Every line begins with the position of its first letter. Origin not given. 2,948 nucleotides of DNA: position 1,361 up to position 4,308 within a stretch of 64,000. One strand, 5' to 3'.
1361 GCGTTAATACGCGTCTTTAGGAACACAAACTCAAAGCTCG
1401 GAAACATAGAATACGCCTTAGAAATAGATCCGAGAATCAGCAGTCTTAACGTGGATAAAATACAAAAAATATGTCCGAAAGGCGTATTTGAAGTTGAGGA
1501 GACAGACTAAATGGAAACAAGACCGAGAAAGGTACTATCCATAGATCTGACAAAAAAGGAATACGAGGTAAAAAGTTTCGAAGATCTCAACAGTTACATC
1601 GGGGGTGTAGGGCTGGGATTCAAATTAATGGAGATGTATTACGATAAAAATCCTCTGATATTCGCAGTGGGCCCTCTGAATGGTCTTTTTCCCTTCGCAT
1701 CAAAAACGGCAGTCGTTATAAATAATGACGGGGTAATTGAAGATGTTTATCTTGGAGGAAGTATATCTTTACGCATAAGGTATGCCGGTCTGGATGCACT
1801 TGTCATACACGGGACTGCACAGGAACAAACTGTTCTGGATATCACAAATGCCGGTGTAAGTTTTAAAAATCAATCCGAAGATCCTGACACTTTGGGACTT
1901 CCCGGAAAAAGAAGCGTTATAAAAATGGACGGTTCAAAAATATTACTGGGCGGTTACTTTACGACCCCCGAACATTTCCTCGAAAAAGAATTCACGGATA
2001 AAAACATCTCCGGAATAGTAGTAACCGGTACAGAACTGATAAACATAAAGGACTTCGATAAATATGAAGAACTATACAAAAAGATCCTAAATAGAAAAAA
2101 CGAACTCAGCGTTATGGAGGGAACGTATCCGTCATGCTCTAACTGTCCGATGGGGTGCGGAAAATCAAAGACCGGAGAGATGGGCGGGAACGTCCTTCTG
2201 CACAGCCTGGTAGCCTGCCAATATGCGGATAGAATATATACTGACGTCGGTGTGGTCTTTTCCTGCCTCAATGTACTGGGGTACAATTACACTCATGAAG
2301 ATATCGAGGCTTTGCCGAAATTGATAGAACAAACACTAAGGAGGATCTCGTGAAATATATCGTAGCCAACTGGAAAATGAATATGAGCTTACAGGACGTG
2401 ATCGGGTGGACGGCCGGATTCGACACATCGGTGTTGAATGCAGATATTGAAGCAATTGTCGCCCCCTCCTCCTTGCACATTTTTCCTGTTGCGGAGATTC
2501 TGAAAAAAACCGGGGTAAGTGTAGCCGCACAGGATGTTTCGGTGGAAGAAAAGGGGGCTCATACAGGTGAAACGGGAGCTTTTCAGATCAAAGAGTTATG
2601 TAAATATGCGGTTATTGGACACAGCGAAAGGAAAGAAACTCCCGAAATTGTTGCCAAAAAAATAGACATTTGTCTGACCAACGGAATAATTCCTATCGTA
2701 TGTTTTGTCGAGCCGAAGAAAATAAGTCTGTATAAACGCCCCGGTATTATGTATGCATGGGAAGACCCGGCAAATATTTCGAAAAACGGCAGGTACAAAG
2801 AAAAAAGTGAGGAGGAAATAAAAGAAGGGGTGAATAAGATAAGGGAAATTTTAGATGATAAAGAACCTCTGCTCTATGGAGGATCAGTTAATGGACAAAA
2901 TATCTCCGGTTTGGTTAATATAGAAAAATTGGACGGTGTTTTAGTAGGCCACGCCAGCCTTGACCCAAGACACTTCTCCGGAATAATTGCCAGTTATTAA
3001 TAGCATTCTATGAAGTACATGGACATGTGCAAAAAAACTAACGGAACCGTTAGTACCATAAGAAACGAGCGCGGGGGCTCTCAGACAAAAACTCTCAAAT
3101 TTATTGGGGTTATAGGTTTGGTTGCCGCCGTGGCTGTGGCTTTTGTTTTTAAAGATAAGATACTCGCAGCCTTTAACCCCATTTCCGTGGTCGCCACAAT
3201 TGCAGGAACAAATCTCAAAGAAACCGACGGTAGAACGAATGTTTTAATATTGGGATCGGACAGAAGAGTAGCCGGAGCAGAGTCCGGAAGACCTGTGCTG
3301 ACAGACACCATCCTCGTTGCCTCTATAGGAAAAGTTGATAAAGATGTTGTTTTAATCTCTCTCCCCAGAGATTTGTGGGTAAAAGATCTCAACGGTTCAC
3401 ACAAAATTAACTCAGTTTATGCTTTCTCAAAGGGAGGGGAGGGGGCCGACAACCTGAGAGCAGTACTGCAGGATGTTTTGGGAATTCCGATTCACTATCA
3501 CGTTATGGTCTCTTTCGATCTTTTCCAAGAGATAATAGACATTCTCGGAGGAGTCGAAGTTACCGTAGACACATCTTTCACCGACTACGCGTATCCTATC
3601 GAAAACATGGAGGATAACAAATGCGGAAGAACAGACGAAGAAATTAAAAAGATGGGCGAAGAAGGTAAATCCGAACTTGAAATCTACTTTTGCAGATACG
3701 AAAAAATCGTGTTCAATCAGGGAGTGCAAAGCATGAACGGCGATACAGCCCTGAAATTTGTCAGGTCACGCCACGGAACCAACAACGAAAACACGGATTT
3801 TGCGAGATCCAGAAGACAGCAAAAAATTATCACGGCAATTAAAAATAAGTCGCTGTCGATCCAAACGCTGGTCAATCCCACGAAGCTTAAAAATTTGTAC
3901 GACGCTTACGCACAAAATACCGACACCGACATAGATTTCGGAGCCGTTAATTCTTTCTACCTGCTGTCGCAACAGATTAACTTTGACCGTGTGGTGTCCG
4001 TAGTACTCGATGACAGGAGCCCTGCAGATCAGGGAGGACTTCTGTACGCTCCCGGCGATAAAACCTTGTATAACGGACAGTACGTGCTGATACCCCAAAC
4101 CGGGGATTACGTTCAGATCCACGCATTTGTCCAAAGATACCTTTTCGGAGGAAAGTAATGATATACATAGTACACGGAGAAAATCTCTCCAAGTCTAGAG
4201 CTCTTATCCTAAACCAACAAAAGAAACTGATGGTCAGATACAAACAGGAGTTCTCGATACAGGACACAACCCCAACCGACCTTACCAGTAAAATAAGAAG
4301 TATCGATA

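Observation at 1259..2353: Ferredoxin plus truncated AOR-family (GAPOR-like?) module inserted between pgk and tpiA in the gap-pgk-tpi operon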

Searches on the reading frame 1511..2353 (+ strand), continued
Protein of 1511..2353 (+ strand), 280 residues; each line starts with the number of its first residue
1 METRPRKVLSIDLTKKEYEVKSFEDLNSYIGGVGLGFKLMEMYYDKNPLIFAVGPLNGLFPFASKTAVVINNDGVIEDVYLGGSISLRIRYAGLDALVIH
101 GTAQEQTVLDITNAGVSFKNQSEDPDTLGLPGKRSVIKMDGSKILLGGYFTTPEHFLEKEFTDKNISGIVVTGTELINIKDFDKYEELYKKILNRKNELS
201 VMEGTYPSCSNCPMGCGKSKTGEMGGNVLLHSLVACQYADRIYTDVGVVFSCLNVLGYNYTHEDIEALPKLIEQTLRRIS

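Call 65: find_encoding_contigs(protein=P0201, flank=6000, max_places=3)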
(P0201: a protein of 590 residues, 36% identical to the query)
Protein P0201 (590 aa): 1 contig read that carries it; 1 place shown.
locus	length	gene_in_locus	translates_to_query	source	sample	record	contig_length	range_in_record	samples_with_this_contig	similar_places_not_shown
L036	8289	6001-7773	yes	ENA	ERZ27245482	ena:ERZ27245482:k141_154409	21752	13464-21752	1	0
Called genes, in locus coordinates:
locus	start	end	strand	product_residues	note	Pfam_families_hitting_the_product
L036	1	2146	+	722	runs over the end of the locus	-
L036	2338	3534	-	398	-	PF07690:MFS_1, PF03209:PUCC (weak), PF07690:MFS_1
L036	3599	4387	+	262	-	PF00583:Acetyltransf_1, PF13508:Acetyltransf_7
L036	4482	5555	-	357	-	PF01408:GFO_IDH_MocA, PF02894:GFO_IDH_MocA_C, PF22725:GFO_IDH_MocA_C3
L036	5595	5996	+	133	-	PF12797:Fer4_2 (faint), PF12838:Fer4_7 (faint), PF13237:Fer4_10 (faint), PF13534:Fer4_17 (faint), PF12837:Fer4_6 (faint), PF13247:Fer4_11, PF13187:Fer4_9 (weak), PF00037:Fer4 (weak), +6 more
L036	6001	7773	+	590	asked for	PF02730:AFOR_N, PF01314:AFOR_C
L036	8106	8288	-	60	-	?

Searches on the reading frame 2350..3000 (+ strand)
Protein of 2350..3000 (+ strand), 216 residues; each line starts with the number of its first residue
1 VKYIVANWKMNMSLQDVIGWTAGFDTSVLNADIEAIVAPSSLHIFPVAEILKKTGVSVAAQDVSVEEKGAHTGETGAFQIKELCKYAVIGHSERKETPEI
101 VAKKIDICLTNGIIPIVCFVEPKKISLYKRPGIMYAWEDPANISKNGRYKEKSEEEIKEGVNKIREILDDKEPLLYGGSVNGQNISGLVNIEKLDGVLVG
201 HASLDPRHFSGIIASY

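Call 3: search_protein_families(library=pfam, proteins=[window:2350-3000:+], max_evalue=1)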
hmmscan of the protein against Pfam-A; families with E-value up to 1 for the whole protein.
window:2350-3000:+ (216 aa): 1 family
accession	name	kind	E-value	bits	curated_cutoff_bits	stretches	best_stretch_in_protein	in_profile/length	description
PF00121.24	TIM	-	2.9e-42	145.3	20.1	2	3-123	2-127/245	Triosephosphate isomerase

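Call 4: search_protein_families(library=ncbifam, proteins=[window:2350-3000:+], max_evalue=1)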
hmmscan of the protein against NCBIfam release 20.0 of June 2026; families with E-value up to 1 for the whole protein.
window:2350-3000:+ (216 aa): 9 families
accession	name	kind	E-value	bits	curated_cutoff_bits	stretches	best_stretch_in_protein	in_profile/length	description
NF010569.0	PRK13962.1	equivalog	1.2e-31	109.7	883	2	4-122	401-524/645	bifunctional phosphoglycerate kinase/triosephosphate isomerase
NF000722.0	PRK00042.2-1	equivalog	2.2e-30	105.8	293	2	3-121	5-130/256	triose-phosphate isomerase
NF011163.0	PRK14565.1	equivalog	7.6e-29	101.1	298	2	4-122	5-128/240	triosephosphate isomerase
NF000728.0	PRK00042.3-2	equivalog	1.1e-24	87.3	255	2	153-214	168-227/231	triose-phosphate isomerase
TIGR00419.1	tim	equivalog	1.7e-22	80.3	130.6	2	4-121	2-124/228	triose-phosphate isomerase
NF000729.0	PRK00042.3-3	equivalog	2.7e-15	56.9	309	2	146-214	164-232/234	triose-phosphate isomerase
NF011497.0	PRK14905.1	equivalog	6.8e-13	48.7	485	2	145-214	188-257/357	triosephosphate isomerase/PTS system glucose/sucrose-specific transporter subunit IIB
NF003302.0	PRK04302.1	subfamily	1.2e-11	44.7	132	1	31-178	35-180/223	triose-phosphate isomerase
NF012036.0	PRK15492.1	equivalog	5.5e-11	42.4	509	2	145-214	187-256/261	triosephosphate isomerase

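Call 73: search_solved_structures(query=window:2353-2997:+, max_evalue=1e-10)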
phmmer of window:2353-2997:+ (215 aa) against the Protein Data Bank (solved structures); distinct sequences matched with E-value up to 1e-10: 176 (the best 60 are shown).
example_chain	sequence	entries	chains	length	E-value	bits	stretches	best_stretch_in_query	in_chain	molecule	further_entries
7r7m_A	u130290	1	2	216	1.8e-142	475.3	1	1-215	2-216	Triosephosphate isomerase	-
1yya_A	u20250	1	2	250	8.3e-26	94.1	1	3-124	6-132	triosephosphate isomerase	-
7r9b_A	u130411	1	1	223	2.5e-24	89.3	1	1-212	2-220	Triosephosphate isomerase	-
7rgc_A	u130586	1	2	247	7.4e-24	87.7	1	2-120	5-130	Triosephosphate isomerase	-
4y96_A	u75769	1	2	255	4e-23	85.3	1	1-120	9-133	Triosephosphate Isomerase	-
7skj_A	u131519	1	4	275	2.1e-22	83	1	3-120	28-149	Triosephosphate isomerase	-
8v0a_A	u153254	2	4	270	6.5e-22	81.4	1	3-120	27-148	Triosephosphate isomerase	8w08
4z0j_A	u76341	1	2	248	6.2e-21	78.2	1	2-121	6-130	Triosephosphate isomerase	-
5ibx_A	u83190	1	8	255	6.4e-21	78.1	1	2-120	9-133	Triosephosphate isomerase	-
8w05_A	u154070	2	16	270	1.2e-20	77.2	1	3-120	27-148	Triosephosphate isomerase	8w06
4ywi_A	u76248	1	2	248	1.6e-20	76.8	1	2-121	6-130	Triosephosphate isomerase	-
2vfd_A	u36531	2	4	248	1.6e-20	76.8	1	2-121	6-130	TRIOSEPHOSPHATE ISOMERASE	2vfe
3ta6_A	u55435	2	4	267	1.9e-20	76.6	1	3-120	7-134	Triosephosphate isomerase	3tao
4ohq_A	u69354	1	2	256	2.3e-20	76.3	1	3-120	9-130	Triosephosphate isomerase, chloroplastic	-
3gvg_A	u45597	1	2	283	2.4e-20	76.2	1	3-120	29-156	Triosephosphate isomerase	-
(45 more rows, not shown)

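Call 77: search_solved_structures(query=window:2353-2997:+, max_evalue=1e-100, show_alignments=1)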
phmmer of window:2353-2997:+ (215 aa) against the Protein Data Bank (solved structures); distinct sequences matched with E-value up to 1e-100: 1.
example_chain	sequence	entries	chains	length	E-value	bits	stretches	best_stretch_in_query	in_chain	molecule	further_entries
7r7m_A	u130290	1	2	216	1.8e-142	475.3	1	1-215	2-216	Triosephosphate isomerase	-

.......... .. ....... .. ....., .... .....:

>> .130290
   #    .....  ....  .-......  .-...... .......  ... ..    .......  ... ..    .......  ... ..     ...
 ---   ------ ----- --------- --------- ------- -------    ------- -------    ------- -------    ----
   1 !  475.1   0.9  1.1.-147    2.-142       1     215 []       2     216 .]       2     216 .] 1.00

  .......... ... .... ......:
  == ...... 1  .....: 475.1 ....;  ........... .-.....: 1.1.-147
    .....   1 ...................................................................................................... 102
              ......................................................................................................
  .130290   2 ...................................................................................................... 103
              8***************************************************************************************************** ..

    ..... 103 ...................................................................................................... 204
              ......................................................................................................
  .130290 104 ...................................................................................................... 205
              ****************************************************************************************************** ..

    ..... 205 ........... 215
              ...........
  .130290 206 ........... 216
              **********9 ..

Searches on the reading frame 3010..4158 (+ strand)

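Call 3: search_protein_families(library=pfam, proteins=[window:3010-4158:+], max_evalue=1)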
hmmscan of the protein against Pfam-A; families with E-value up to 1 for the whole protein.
window:3010-4158:+ (382 aa): 1 family
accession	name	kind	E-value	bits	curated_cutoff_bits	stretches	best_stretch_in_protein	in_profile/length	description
PF03816.19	LytR_cpsA_psr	-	1.6e-33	116.4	24.6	1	98-281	2-148/150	LytR_cpsA_psr family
